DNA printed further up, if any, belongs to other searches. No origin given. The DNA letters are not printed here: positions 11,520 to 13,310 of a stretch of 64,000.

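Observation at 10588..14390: Uncharacterised three-gene module (NdpA-like / membrane-anchored 496-aa protein / NdpA-like) docked to the 3' end of a type I R-M operon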

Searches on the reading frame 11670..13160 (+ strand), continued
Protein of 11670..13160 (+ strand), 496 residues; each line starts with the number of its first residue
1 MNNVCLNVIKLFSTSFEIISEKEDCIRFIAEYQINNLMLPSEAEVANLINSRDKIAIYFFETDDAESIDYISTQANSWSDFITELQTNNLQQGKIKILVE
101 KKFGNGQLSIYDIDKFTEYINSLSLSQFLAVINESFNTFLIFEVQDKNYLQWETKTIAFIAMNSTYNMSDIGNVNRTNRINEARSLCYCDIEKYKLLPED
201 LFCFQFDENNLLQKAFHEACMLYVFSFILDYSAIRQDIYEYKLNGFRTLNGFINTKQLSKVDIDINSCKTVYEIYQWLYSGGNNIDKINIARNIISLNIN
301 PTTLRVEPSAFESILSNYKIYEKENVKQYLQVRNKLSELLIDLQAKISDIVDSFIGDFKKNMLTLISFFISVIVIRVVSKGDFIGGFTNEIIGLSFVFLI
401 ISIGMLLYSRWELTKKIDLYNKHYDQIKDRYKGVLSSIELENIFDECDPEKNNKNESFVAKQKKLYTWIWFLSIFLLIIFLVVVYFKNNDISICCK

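Call 67: search_protein_families(library=pfam, alignment_id=A6, max_evalue=0.00001)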
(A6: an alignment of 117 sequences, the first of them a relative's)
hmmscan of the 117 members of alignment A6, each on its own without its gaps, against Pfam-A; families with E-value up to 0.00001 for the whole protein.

A. member 1, L029:13121-17047:+ (1309 aa): 5 families
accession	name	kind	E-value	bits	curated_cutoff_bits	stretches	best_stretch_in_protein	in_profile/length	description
PF16738.10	CBM26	-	5.5e-56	187.1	28.1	3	1135-1206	1-68/70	Starch-binding module 26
PF13290.12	CHB_HEX_C_1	-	2.3e-33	114.4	22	3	870-940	1-67/67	Chitobiase/beta-hexosaminidase C-terminal domain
PF13287.12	Fn3_assoc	-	5e-30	103.8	23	3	703-759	5-59/59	Fn3 associated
PF03065.20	Glyco_hydro_57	-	2.8e-12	47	21.2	1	152-223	102-173/291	Glycosyl hydrolase family 57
PF18962.6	Por_Secre_tail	-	3.3e-12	47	27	1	1240-1307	1-74/75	Secretion system C-terminal sorting domain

B. families by the number of members that match (of 117 scanned): 133 families (the first 25 are shown)
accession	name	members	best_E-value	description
PF13245.12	AAA_19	5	1.6e-16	AAA domain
PF13175.12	AAA_15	4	5.5e-40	AAA ATPase domain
PF13304.12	AAA_21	4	4.3e-21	AAA domain, putative AbiEii toxin, Type IV TA system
PF13342.12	Toprim_Crpt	4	4.3e-17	C-terminal repeat of topoisomerase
PF02384.22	N6_Mtase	3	1e-111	N-6 DNA Methylase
PF04851.21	ResIII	3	6.7e-42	Type III restriction enzyme, res subunit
PF00580.27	UvrD-helicase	3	2e-41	UvrD/REP helicase N-terminal domain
PF00817.25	IMS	3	1.6e-40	impB/mucB/samB family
PF13351.11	DUF4099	3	1.6e-23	Protein of unknown function (DUF4099)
PF13101.12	DUF3945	3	7.4e-20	Protein of unknown function (DUF3945)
PF11799.13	IMS_C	3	3.5e-18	impB/mucB/samB family C-terminal domain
PF00270.35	DEAD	3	3.3e-12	DEAD/DEAH box helicase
PF00009.33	GTP_EFTU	2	1.6e-55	Elongation factor Tu GTP binding domain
PF06421.17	LepA_C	2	1.3e-49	GTP-binding protein LepA C-terminus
PF14280.11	DUF4365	2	9.2e-35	Domain of unknown function (DUF4365)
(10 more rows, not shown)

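Call 68: search_protein_families(library=pfam, alignment_id=A7, max_evalue=0.00001)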
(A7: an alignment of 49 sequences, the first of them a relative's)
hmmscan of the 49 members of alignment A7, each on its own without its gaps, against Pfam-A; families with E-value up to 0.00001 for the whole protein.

A. member 1, L049:6786-8768:+ (661 aa): 4 families
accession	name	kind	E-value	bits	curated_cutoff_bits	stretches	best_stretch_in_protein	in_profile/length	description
PF14293.11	YWFCY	-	4.6e-52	176.3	24.4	1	7-150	1-144/144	YWFCY protein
PF02534.20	T4SS-DNA_transf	-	4.6e-20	72.4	20.1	1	165-560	13-407/468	Type IV secretory system Conjugative DNA transfer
PF12696.13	TraG-D_C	-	3.3e-14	53.4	22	1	462-572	4-124/126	TraM recognition site of TraD and TraG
PF10412.15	TrwB_AAD_bind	-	1.1e-13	51.3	20.5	1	436-591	223-386/387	Type IV secretion-system coupling protein DNA-binding domain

B. families by the number of members that match (of 49 scanned): 57 families (the first 25 are shown)
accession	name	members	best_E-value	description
PF13102.12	Phage_int_SAM_5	2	5.1e-20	Phage integrase SAM-like domain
PF00589.27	Phage_integrase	2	6e-12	Phage integrase family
PF06368.17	Met_asp_mut_E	1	6.9e-224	Methylaspartate mutase E chain (MutE)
PF02896.24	PEP-utilizers_C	1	2.4e-130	PEP-utilising enzyme, PEP-binding domain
PF05681.19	Fumerase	1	1.2e-119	Fumarate hydratase (Fumerase)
PF01131.25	Topoisom_bac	1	6.7e-119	DNA topoisomerase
PF07476.17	MAAL_C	1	1.7e-117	Methylaspartate ammonia-lyase C-terminus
PF13310.11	Virulence_RhuM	1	2.4e-106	Virulence protein RhuM family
PF09848.15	SLFN-g3_helicase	1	1.6e-90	Schlafen group 3, DNA/RNA helicase domain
PF05034.18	MAAL_N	1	3.9e-72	Methylaspartate ammonia-lyase N-terminus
PF00448.28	SRP54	1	1.5e-70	SRP54-type protein, GTPase domain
PF05683.17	Fumerase_C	1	2.1e-61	Fumarase C-terminus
PF00082.27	Peptidase_S8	1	1e-56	Subtilase family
PF20009.4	GEVED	1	1.6e-55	GEVED domain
PF00724.26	Oxidored_FMN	1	6.2e-55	NADH:flavin oxidoreductase / NADH oxidase family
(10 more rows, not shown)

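Call 72: find_encoding_contigs(protein=window:11670-13160:+, flank=10000, max_places=5)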
Protein window:11670-13160:+ (496 aa): 22 contigs read that carry it; 5 places shown.
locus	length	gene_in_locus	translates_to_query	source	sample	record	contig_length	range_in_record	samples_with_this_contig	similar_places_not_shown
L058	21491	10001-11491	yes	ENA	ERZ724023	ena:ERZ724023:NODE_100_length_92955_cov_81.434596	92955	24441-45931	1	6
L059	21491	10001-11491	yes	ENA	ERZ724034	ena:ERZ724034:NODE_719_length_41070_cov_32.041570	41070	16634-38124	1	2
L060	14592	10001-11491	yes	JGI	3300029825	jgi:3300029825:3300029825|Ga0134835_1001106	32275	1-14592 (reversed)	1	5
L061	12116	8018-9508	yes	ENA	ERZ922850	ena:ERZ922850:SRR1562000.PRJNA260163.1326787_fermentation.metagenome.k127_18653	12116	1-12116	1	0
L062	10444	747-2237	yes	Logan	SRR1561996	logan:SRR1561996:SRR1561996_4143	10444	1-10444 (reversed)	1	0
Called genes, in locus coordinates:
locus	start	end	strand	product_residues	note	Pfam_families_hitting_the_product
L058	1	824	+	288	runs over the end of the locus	PF02498:Bro-N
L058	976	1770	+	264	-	PF03309:Pan_kinase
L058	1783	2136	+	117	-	-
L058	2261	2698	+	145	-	PF13310:Virulence_RhuM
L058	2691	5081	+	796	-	PF04313:HSDR_N, PF13588:HSDR_N_2 (weak), PF00270:DEAD, PF04851:ResIII, PF18766:SWI2_SNF2, PF00271:Helicase_C (weak), PF08463:EcoEI_R_C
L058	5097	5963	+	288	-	PF13310:Virulence_RhuM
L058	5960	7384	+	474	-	PF12161:HsdM_N, PF02384:N6_Mtase, PF07669:Eco57I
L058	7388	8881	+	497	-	PF01420:Methylase_S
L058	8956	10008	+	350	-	-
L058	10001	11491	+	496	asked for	-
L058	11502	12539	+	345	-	PF04245:NA37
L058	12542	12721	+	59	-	-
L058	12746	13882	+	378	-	PF17761:DUF1016_N, PF06250:YhcG_C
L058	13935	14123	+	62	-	-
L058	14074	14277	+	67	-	-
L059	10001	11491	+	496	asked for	-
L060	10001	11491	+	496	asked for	-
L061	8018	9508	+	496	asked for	-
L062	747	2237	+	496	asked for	-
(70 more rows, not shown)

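Call 73: find_encoding_contigs(protein=P0066, flank=9000, max_places=2)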
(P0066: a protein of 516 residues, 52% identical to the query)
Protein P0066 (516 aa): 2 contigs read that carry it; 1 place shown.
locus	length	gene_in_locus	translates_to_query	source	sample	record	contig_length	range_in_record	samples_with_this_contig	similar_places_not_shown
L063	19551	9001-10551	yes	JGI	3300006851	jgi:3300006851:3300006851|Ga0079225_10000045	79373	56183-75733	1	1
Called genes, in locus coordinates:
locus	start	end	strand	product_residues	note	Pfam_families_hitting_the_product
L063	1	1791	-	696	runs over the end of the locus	-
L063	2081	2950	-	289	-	PF01963:TraB_PrgY_gumN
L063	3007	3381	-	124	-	-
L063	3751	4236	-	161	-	-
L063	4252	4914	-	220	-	-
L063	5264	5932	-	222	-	PF00072:Response_reg, PF00196:GerE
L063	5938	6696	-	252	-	PF07730:HisKA_3 (faint), PF02518:HATPase_c (weak)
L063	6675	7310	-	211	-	-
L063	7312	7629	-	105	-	-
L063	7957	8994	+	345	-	-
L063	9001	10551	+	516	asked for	-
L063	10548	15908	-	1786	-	PF02384:N6_Mtase, PF07669:Eco57I (weak), PF28553:WH_1, PF28554:DUF8437, PF28555:Helicase_dom, PF00271:Helicase_C, PF28556:DUF8438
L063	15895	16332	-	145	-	PF08989:DUF1896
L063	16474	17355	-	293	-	PF10543:ORF6N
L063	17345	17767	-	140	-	PF13342:Toprim_Crpt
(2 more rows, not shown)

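Call 74: find_encoding_contigs(protein=P0104, flank=9000, max_places=4)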
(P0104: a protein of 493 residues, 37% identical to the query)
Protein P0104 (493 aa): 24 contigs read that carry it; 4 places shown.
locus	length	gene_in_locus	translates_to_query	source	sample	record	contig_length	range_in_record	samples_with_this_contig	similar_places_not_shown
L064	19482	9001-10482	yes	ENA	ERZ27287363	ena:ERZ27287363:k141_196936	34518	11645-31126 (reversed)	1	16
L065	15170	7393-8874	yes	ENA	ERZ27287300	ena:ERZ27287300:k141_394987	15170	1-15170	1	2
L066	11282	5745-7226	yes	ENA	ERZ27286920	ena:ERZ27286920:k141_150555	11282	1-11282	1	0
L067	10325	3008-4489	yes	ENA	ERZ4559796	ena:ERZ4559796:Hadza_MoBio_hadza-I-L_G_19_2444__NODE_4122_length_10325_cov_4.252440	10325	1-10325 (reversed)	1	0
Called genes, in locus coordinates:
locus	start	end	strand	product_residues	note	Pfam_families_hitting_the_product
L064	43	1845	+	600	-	PF00078:RVT_1, PF01348:Intron_maturas2, PF21368:AI2M-like_HNH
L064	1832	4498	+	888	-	PF28555:Helicase_dom, PF00271:Helicase_C (weak), PF28556:DUF8438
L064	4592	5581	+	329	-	PF13102:Phage_int_SAM_5, PF13495:Phage_int_SAM_4 (faint), PF00589:Phage_integrase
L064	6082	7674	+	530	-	-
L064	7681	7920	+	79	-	-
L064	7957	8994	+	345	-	-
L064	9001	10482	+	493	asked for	-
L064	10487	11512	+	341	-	PF04245:NA37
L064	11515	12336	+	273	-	PF08878:HamA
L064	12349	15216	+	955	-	PF00270:DEAD, PF04851:ResIII (weak), PF00271:Helicase_C (weak)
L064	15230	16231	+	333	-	PF13676:TIR_2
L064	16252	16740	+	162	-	-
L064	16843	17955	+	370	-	PF01370:Epimerase, PF04321:RmlD_sub_bind, PF16363:GDP_Man_Dehyd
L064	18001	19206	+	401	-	PF01370:Epimerase, PF04321:RmlD_sub_bind, PF16363:GDP_Man_Dehyd (weak), PF01370:Epimerase (weak)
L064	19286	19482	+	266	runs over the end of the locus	PF13676:TIR_2 (faint)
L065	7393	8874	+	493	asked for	-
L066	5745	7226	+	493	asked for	-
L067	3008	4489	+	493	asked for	-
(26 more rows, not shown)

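Call 75: find_encoding_contigs(protein=P0093, flank=9000, max_places=3)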
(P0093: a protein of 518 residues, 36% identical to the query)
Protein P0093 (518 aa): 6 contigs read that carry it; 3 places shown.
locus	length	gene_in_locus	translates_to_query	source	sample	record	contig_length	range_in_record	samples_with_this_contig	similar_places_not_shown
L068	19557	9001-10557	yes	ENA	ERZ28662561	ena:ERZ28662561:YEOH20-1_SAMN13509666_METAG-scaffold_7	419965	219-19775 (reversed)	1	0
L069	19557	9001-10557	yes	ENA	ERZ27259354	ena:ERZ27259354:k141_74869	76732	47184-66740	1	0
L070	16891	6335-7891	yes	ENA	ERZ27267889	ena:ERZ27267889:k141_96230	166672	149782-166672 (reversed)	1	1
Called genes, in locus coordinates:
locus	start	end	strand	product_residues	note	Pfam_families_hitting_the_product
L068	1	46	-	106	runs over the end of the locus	PF12840:HTH_20, PF01022:HTH_5, PF12802:MarR_2 (weak), PF13601:HTH_34 (faint)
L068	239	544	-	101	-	PF12728:HTH_17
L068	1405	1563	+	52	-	PF19514:MobC_2 (weak)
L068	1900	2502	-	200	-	-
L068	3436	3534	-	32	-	-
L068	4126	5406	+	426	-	PF17293:Arm-DNA-bind_5, PF13102:Phage_int_SAM_5, PF00589:Phage_integrase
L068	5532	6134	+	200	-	-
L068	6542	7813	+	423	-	PF13102:Phage_int_SAM_5 (weak), PF00589:Phage_integrase (weak)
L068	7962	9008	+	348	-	-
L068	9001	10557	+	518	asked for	-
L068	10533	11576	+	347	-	PF04245:NA37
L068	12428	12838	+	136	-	PF17293:Arm-DNA-bind_5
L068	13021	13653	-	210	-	-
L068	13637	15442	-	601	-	PF02463:SMC_N (faint), PF13476:AAA_23 (weak), PF13304:AAA_21, PF13175:AAA_15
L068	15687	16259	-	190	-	-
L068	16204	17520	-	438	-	PF01507:PAPS_reduct, PF11922:DUF3440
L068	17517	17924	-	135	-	-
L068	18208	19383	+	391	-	PF00465:Fe-ADH, PF13685:Fe-ADH_2, PF25137:ADH_Fe_C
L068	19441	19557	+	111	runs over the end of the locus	?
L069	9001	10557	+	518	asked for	-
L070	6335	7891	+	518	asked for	-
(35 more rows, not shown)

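Call 76: search_dna_similar(query=window:11670-13157:+, collection=phages, mode=protein, max_evalue=0.001, max_rows=15)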
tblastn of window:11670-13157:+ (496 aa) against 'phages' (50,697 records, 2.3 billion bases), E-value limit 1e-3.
No match.

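Call 77: search_dna_similar(query=window:11670-13157:+, collection=plasmids, mode=protein, max_evalue=0.001, max_rows=15)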
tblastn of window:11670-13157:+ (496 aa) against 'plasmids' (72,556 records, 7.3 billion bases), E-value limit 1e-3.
Records with a match: 1; places in all: 1; records where one place covers at least 80% of the query: 0.
Best place of each record, by identity: <60% 1.
By first word of the organism name: Photobacterium 1.
By predicted mobility (MOB-suite, as given by PLSDB): non-mobilizable 1.
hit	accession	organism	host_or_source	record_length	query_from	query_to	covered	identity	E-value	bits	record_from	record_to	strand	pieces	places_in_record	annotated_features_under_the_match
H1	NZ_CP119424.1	Photobacterium sp. DA100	-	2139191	252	445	39%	26.5%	2e-6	58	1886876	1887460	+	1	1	none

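Call 78: get_annotated_region(hit=H1, flank=7000)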
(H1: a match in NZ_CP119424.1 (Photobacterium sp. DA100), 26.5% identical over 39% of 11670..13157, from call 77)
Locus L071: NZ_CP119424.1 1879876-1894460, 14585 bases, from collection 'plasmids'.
description: Photobacterium sp. DA100 plasmid pDA100, complete sequence
organism: Photobacterium sp. DA100 (NCBI taxid 3027472)
taxonomy: Bacteria; Pseudomonadota; Gammaproteobacteria; Vibrionales; Vibrionaceae; Photobacterium; Photobacterium sp. DA100
host: -; source: -; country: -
typing (MOB-suite, as given by PLSDB): non-mobilizable
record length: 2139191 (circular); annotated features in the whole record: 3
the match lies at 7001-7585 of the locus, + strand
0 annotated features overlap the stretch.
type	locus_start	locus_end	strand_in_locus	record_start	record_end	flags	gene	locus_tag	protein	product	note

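Call 93: search_protein_representatives(alignment_id=A1)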
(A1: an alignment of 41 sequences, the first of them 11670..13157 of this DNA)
Query: 41 sequences, 515 profile positions. Proteins with E-value up to 0.001 (for the whole library): 1152; up to 1e-10: 955; up to 1e-30: 734. The best 150 are listed.
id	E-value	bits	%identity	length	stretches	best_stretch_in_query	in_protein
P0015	4.7e-203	692.0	-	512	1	1-515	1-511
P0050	1.8e-197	673.5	-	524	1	2-510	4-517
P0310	7.0e-178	608.9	-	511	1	1-513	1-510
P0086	4.1e-174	596.5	-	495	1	4-498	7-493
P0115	2.8e-172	590.4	-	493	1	5-492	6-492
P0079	3.3e-170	583.6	-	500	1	2-493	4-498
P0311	4.5e-150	517.2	-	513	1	1-514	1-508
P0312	3.6e-147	507.6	-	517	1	4-494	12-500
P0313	6.3e-146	503.5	-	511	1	1-513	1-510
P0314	3.1e-143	494.6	-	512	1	1-514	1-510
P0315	6.4e-138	477.1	-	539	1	1-504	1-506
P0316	7.4e-136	470.3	-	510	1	2-513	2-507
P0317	3.1e-135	468.2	-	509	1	1-514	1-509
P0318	1.5e-131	456.0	-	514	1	1-514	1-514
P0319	8.5e-129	447.0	-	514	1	2-508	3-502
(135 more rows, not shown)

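Call 94: fold_search(model_id=the predicted structure, library=viral)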
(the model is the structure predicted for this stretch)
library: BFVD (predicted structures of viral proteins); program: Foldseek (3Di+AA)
matches with E <= 10: 285; with E <= 0.001: 0
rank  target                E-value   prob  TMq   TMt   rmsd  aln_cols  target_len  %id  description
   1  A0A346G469            9.8e-02  0.38  0.10  0.12  11.6       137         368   12  (no name in the UniProt tables at hand)
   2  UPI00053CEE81         4.3e-01  0.72  0.19  0.38   7.0       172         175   11  (no name look-up for this kind of identifier)
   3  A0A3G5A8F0            4.8e-01  0.14  0.10  0.10  10.2       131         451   12  BTB domain-containing protein [Hyperionvirus sp.]
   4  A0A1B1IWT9            5.3e-01  0.41  0.18  0.31  45.4       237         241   11  (no name in the UniProt tables at hand)
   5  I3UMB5                5.9e-01  0.23  0.17  0.18  28.9       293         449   10  Rad50/SbcC-type AAA domain-containing protein [Colwellia phage 9A]
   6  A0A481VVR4            7.2e-01  0.20  0.09  0.27   9.5        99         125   11  (no name in the UniProt tables at hand)
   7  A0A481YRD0            9.9e-01  0.02  0.11  0.08  43.1       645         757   10  non-specific serine/threonine protein kinase [Marseillevirus LCMAC101]
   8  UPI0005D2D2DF         1.1e+00  0.06  0.06  0.15  15.8       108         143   12  (no name look-up for this kind of identifier)
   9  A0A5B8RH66            1.1e+00  0.38  0.20  0.30   8.6       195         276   20  Uncharacterized protein [Iridovirus Liz-CrIV]
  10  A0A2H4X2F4            1.2e+00  0.28  0.12  0.36  10.0       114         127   14  HT motif family protein [Flamingopox virus FGPVKD09]
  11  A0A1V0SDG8            1.2e+00  0.04  0.10  0.12  22.1       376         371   11  Caspase domain protein [Indivirus ILV1]
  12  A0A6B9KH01            1.2e+00  0.02  0.04  0.09  15.2       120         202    8  Uncharacterized protein [Atrato Sobemo-like virus 4]
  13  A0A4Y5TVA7            1.3e+00  0.06  0.07  0.22  14.1       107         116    8  Uncharacterized protein [Vibrio phage VAP7]
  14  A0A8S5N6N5            1.3e+00  0.04  0.09  0.10  41.4       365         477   11  STRUCTURAL MAINTENANCE OF CHROMOSOMES PROTEIN [Siphoviridae sp. ctfWC31]
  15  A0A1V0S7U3            1.3e+00  0.33  0.11  0.33   4.7        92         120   13  SWPV1-022 [Shearwaterpox virus]
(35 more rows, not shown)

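Call 95: find_related_loci(query=A1, collection=viral_contigs, flank=8000)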
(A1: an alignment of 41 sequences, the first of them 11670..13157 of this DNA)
Query A1 (496 aa) in viral_contigs; peptide patterns used: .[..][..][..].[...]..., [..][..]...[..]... (x = any residue, [..] = any of these).
38 stretches matched a pattern, but none encodes a relative of the query by tblastn (E <= 1e-3).
